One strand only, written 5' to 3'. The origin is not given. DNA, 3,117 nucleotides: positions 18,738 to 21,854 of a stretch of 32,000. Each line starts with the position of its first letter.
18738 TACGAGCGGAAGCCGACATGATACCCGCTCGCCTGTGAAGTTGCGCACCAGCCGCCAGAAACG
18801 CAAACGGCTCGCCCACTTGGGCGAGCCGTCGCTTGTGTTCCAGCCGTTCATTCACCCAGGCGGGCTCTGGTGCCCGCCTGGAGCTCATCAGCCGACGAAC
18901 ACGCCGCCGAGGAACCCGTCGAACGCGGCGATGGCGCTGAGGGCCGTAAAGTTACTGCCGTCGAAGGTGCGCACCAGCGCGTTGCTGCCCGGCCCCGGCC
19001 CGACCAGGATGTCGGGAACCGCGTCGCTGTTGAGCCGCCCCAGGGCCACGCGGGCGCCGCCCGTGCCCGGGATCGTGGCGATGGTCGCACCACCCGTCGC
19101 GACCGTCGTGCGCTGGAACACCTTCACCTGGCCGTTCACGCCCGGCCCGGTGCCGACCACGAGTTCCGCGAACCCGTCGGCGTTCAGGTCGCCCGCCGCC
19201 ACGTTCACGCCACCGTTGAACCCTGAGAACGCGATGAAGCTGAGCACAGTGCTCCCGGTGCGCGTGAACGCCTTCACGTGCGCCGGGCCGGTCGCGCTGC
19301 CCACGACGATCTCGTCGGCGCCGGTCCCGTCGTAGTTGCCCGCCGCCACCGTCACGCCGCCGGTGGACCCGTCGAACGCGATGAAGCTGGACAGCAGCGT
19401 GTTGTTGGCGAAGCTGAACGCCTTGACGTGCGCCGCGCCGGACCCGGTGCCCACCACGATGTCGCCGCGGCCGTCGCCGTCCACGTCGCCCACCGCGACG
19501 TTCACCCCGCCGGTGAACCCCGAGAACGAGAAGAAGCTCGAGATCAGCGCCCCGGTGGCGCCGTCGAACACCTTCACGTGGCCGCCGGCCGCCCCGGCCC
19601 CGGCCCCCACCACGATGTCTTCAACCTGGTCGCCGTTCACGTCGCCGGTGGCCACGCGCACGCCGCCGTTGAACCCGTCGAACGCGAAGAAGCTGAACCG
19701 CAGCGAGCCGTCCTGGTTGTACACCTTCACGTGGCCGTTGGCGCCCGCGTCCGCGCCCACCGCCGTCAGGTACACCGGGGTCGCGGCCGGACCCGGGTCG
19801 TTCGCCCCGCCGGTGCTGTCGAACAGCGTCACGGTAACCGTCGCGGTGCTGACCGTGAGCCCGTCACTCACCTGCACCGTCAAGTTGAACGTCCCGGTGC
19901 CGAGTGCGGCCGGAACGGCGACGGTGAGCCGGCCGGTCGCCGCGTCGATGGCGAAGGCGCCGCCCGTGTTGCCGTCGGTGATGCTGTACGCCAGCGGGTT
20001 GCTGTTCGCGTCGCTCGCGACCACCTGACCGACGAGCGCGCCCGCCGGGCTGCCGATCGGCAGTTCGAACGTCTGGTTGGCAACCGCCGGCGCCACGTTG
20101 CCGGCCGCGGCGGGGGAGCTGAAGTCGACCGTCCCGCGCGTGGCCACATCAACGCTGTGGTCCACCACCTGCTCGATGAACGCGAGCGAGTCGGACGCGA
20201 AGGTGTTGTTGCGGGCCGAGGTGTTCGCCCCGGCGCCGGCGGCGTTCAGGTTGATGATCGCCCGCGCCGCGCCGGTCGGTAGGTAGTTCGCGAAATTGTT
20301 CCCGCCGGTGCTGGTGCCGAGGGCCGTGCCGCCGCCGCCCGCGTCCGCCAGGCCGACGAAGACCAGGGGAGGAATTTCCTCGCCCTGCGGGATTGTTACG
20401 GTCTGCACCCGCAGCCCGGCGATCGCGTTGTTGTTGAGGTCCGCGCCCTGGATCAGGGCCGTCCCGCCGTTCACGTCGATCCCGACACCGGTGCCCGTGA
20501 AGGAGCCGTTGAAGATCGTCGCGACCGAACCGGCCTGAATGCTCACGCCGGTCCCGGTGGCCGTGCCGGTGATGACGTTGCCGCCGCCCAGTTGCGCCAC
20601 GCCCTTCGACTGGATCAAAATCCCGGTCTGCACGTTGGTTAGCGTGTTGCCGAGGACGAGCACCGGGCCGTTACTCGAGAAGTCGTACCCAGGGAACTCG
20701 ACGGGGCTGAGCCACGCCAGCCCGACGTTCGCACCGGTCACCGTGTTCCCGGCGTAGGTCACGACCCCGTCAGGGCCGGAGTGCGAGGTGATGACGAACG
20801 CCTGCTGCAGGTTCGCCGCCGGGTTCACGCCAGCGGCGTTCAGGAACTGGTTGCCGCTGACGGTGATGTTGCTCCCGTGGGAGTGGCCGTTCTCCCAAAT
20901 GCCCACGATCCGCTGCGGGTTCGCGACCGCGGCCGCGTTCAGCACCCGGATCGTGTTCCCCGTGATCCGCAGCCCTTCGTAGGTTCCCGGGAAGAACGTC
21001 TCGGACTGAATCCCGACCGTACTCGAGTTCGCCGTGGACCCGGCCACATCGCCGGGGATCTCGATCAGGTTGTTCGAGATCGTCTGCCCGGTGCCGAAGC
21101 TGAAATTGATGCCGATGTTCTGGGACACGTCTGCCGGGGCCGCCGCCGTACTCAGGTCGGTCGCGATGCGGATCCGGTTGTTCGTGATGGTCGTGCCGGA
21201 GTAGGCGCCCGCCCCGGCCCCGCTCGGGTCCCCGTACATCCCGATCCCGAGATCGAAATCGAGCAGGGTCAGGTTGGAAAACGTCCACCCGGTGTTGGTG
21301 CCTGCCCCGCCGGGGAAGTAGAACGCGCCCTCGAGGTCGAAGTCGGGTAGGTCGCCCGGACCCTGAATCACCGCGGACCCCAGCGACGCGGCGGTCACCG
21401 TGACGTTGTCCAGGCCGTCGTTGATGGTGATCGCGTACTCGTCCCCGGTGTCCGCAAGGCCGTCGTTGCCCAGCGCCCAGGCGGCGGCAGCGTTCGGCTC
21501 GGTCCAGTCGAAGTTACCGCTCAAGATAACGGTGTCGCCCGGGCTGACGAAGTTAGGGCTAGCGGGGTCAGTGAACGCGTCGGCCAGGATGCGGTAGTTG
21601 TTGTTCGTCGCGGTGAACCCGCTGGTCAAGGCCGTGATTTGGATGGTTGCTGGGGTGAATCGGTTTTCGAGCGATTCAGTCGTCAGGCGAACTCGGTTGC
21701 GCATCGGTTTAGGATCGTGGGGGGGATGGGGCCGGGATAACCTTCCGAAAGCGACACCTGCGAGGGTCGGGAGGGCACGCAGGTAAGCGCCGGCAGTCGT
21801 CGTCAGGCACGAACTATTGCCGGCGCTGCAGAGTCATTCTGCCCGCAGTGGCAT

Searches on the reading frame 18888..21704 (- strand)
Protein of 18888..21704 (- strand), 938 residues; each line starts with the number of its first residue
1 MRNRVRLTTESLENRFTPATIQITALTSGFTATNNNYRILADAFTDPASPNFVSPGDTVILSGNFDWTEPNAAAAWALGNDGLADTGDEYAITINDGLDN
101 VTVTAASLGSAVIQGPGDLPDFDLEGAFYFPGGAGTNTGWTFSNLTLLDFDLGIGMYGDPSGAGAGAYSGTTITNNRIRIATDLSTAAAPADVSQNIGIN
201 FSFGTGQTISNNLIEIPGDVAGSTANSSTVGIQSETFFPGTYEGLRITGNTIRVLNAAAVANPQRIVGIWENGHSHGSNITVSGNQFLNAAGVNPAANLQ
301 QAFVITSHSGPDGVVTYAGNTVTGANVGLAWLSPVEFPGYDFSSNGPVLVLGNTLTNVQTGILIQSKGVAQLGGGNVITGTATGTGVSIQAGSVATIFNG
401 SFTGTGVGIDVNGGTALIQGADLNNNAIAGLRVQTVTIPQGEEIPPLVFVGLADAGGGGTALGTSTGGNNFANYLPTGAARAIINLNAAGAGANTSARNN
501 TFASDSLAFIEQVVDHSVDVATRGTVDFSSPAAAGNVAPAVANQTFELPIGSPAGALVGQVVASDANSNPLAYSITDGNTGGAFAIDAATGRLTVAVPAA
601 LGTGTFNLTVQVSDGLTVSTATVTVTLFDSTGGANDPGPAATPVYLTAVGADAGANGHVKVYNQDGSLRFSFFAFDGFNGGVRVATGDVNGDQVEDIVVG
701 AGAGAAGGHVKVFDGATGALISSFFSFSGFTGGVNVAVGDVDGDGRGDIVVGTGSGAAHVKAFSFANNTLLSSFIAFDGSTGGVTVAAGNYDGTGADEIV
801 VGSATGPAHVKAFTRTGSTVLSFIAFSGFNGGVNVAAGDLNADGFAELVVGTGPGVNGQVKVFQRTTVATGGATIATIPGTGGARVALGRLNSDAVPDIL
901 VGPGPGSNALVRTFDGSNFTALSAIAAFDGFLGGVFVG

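Call 27: search_protein_families(library=pfam, proteins=[window:18888-21704:-], max_evalue=0.01)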
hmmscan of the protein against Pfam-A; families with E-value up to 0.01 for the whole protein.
window:18888-21704:- (938 aa): 4 families
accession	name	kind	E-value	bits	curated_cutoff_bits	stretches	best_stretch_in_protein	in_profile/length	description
PF01839.29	FG-GAP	-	7.6e-11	42.1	22.1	3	832-863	2-37/37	FG-GAP repeat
PF13517.12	FG-GAP_3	-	3e-10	41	26.9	3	791-850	2-61/61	FG-GAP-like repeat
PF00028.23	Cadherin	-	4.6e-07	30.6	28.8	1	545-626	2-91/93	Cadherin domain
PF23743.1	Beta-prop_BBS7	-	0.0098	15.7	27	0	737-806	225-292/299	BBS7 beta-propeller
